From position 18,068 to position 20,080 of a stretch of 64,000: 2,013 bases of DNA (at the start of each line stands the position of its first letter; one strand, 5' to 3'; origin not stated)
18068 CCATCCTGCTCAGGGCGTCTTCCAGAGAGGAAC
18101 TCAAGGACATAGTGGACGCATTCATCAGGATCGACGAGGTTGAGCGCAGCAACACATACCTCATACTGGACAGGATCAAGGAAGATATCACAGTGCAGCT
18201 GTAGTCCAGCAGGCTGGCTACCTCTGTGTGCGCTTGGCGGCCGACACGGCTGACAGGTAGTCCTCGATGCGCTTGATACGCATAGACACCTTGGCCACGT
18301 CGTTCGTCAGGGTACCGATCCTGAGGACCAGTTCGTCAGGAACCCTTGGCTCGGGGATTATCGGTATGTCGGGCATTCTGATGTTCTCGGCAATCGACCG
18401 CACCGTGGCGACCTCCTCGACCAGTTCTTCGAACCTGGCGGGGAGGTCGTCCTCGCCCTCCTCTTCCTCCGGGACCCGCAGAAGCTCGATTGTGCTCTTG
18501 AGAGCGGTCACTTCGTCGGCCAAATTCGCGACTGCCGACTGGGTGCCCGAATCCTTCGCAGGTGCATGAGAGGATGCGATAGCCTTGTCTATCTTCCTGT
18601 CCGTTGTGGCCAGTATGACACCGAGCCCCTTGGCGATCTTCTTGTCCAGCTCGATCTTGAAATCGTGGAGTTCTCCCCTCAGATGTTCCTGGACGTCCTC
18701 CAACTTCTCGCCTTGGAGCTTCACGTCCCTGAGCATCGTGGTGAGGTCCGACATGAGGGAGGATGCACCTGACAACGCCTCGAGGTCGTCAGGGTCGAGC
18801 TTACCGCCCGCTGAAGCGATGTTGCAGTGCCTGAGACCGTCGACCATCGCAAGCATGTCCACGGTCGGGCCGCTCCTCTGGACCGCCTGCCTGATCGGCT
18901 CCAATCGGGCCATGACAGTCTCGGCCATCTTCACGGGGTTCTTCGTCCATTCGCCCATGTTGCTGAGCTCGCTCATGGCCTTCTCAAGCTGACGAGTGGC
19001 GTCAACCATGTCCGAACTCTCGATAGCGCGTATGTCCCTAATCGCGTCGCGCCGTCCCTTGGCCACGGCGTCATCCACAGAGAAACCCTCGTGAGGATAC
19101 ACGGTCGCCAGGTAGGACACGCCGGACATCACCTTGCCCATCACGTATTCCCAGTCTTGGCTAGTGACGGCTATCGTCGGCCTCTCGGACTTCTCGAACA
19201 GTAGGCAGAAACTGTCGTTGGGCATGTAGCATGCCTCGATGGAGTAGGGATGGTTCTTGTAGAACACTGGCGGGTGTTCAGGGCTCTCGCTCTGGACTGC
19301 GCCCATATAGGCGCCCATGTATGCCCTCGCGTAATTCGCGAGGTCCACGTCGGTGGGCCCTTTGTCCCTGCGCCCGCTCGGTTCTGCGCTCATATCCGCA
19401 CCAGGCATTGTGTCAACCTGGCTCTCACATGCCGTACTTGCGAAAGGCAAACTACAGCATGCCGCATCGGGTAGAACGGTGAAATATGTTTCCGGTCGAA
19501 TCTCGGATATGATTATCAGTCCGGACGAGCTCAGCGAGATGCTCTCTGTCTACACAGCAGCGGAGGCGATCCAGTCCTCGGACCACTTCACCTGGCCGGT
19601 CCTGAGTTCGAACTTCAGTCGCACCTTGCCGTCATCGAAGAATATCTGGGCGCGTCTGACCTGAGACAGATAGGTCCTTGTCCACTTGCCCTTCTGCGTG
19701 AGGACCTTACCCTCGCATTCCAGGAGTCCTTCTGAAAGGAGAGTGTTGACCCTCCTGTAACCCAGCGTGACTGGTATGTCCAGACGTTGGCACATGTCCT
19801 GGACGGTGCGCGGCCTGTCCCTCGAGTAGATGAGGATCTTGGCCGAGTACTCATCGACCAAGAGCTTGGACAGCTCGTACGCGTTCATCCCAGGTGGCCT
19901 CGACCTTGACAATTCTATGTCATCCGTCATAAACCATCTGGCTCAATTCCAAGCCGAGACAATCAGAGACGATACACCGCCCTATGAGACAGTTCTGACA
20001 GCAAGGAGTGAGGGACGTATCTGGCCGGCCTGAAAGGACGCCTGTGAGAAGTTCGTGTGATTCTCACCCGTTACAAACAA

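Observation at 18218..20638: Divergent pair of paralogous small winged-HTH proteins with a co-transcribed coiled-coil protein immediately upstream of the archaellin genes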

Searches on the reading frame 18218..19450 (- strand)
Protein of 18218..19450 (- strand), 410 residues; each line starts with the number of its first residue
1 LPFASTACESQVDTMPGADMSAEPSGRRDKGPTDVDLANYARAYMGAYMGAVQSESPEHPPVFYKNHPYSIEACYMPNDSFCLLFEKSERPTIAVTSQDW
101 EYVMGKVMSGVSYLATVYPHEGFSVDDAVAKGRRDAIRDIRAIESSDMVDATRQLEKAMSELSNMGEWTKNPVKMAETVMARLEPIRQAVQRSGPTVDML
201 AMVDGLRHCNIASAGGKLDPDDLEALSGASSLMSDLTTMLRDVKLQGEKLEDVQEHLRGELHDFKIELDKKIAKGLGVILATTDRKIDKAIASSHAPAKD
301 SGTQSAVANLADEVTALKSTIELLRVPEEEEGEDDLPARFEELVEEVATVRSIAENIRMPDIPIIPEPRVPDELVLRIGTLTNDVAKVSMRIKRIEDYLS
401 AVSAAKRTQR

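Call 3: search_protein_families(library=pfam, proteins=[window:18218-19450:-], max_evalue=1)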
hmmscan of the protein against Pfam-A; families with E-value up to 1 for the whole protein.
window:18218-19450:- (410 aa): 6 families
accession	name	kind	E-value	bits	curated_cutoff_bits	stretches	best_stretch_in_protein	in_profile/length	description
PF04513.17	Baculo_PEP_C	-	0.0016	19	38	1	227-322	8-109/140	Baculovirus polyhedron envelope protein, PEP, C terminus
PF13012.11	MitMem_reg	-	0.0028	17.9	26.6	0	374-406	23-55/113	Maintenance of mitochondrial structure and function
PF05531.17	NPV_P10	-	0.01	16.7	29.8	0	305-363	11-74/75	Nucleopolyhedrovirus P10 protein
PF14077.11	WD40_alt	-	0.22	11.8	25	0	334-353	14-33/48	Alternative WD40 repeat motif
PF07956.16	DUF1690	-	0.4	11.5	29.7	0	268-344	35-115/139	Protein of Unknown function (DUF1690)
PF02827.21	PKI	-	0.46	11.3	25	1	132-163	17-45/69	cAMP-dependent protein kinase inhibitor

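Call 6: search_protein_families(library=ncbifam, proteins=[window:18218-19450:-], max_evalue=1)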
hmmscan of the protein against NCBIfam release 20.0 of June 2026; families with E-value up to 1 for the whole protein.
window:18218-19450:- (410 aa): 0 families

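Call 83: search_solved_structures(query=A5, max_evalue=10, show_alignments=0)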
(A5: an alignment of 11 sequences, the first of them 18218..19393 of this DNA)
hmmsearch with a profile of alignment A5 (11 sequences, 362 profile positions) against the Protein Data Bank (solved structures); distinct sequences matched with E-value up to 10: 53.
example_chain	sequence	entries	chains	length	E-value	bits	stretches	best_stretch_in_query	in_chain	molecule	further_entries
3s84_A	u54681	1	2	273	0.00013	24.4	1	228-346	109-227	Apolipoprotein A-IV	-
9hx4_F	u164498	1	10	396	0.0014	21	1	227-346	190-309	Apolipoprotein A-IV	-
8qad_A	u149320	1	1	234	0.0033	19.7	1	199-348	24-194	sc-apCC-6-LLIA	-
8a3k_UNK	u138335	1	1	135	0.011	18.1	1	207-347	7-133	sc-apCC-4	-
1br0_A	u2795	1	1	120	0.014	17.7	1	288-350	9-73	PROTEIN (SYNTAXIN 1-A)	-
9r1o_A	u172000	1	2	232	0.014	17.7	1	202-344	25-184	sc-apCC-6-DPH-NR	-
8qae_A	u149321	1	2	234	0.015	17.6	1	204-346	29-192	sc-apCC-6-SLLA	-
1ez3_A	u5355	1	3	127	0.015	17.6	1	288-350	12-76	SYNTAXIN-1A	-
2yo3_A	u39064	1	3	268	0.017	17.4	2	297-357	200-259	GENERAL CONTROL PROTEIN GCN4, PUTATIVE INNER MEMBRANE PROTEIN, GENERAL CONTROL PROTEIN GCN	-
9tlt_A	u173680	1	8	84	0.035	16.4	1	278-351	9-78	Sc-apCC-2-KLHL20-4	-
9cuy_c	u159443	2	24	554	0.038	16.3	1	279-357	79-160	Short tail fiber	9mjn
7oah_A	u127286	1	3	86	0.042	16.1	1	284-355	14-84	General control transcription factor GCN4,conserved hypothetical protein residues 311-335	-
7oac_A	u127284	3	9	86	0.042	16.1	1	284-355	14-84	General control transcription factor GCN4,conserved hypothetical protein residues 311-335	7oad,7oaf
9r1j_A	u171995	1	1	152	0.064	15.5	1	281-347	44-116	sc-apCC-4-NR-1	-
8qaf_A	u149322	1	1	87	0.065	15.5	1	289-349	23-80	sc-apCC-8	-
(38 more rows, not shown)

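Call 94: predict_structure(protein=window:18218-19393:-)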
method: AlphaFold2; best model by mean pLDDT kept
length: 391 residues; sequences in the alignment: 1
mean_pLDDT: 49.7   pTM: 0.35
mean pLDDT of the five models: 49.7, 45.7, 41.2, 40.8, 37.4
residues with pLDDT >= 90: 0; 70-90: 16; 50-70: 146; < 50: 229
segments of 3 or more residues with pLDDT < 50: 1-133, 135-137, 139-161, 169-184, 186-200, 203-224, 340-349
pLDDT, mean of each block of 10 residues (from residue 1): 33 38 44 40 37 40 40 37 40 36 38 36 39 48 45 44 49 42 46 45 47 42 53 70 73 66 62 55 62 65 58 58 66 56 45 61 64 62 54 54
secondary structure, 60 per line:
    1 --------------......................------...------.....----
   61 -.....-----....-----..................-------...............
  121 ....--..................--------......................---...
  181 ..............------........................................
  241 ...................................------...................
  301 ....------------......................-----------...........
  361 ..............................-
elements in order: H15-36 E43-45 E52-56 E62-66 E72-75 H81-98 H106-124 H127-144 H153-174 H178-194 H201-275 H282-304 H317-338 H350-390

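Call 102: search_protein_families(library=pfam, alignment_id=A5, max_evalue=0.01)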
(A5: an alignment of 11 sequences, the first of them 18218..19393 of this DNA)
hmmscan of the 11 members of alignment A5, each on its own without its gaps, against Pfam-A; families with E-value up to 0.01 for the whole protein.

A. member 1, window:18218-19393:- (391 aa): 3 families
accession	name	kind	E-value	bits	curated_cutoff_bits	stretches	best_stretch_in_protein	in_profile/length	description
PF04513.17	Baculo_PEP_C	-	0.0013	19.2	38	1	208-303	8-109/140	Baculovirus polyhedron envelope protein, PEP, C terminus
PF13012.11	MitMem_reg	-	0.0024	18.2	26.6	0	355-387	23-55/113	Maintenance of mitochondrial structure and function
PF05531.17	NPV_P10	-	0.0089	16.9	29.8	0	286-344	11-74/75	Nucleopolyhedrovirus P10 protein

B. families by the number of members that match (of 11 scanned): 7 families
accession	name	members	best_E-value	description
PF04513.17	Baculo_PEP_C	2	0.00025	Baculovirus polyhedron envelope protein, PEP, C terminus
PF05531.17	NPV_P10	2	0.00056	Nucleopolyhedrovirus P10 protein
PF13012.11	MitMem_reg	2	0.00059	Maintenance of mitochondrial structure and function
PF00261.25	Tropomyosin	1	0.00079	Tropomyosin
PF07303.18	Occludin_ELL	1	0.0018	Occludin homology domain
PF01519.22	DUF16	1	0.0062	Protein of unknown function DUF16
PF19111.5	DUF5798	1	0.0081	Family of unknown function (DUF5798)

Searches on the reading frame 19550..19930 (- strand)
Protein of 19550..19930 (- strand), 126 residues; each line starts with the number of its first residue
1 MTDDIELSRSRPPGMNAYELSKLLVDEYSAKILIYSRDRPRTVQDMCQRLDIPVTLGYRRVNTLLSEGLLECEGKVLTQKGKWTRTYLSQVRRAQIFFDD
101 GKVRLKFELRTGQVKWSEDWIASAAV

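Call 3: search_protein_families(library=pfam, proteins=[window:19550-19930:-], max_evalue=1)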
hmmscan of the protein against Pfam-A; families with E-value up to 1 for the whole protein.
window:19550-19930:- (126 aa): 2 families
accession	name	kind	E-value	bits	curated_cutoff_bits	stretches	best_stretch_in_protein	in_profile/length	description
PF12840.13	HTH_20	-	0.011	16.1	27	1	36-73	14-51/51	Helix-turn-helix domain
PF09339.16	HTH_IclR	-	0.079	13.2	22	1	37-71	15-49/52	IclR helix-turn-helix domain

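Call 6: search_protein_families(library=ncbifam, proteins=[window:19550-19930:-], max_evalue=1)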
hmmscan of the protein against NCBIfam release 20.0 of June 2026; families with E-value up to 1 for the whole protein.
window:19550-19930:- (126 aa): 1 family
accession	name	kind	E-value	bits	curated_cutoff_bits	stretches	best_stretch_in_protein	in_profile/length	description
NF053606.1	Sta1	subfamily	0.046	13.8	80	1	35-90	30-84/100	Sta1 family transcriptional regulator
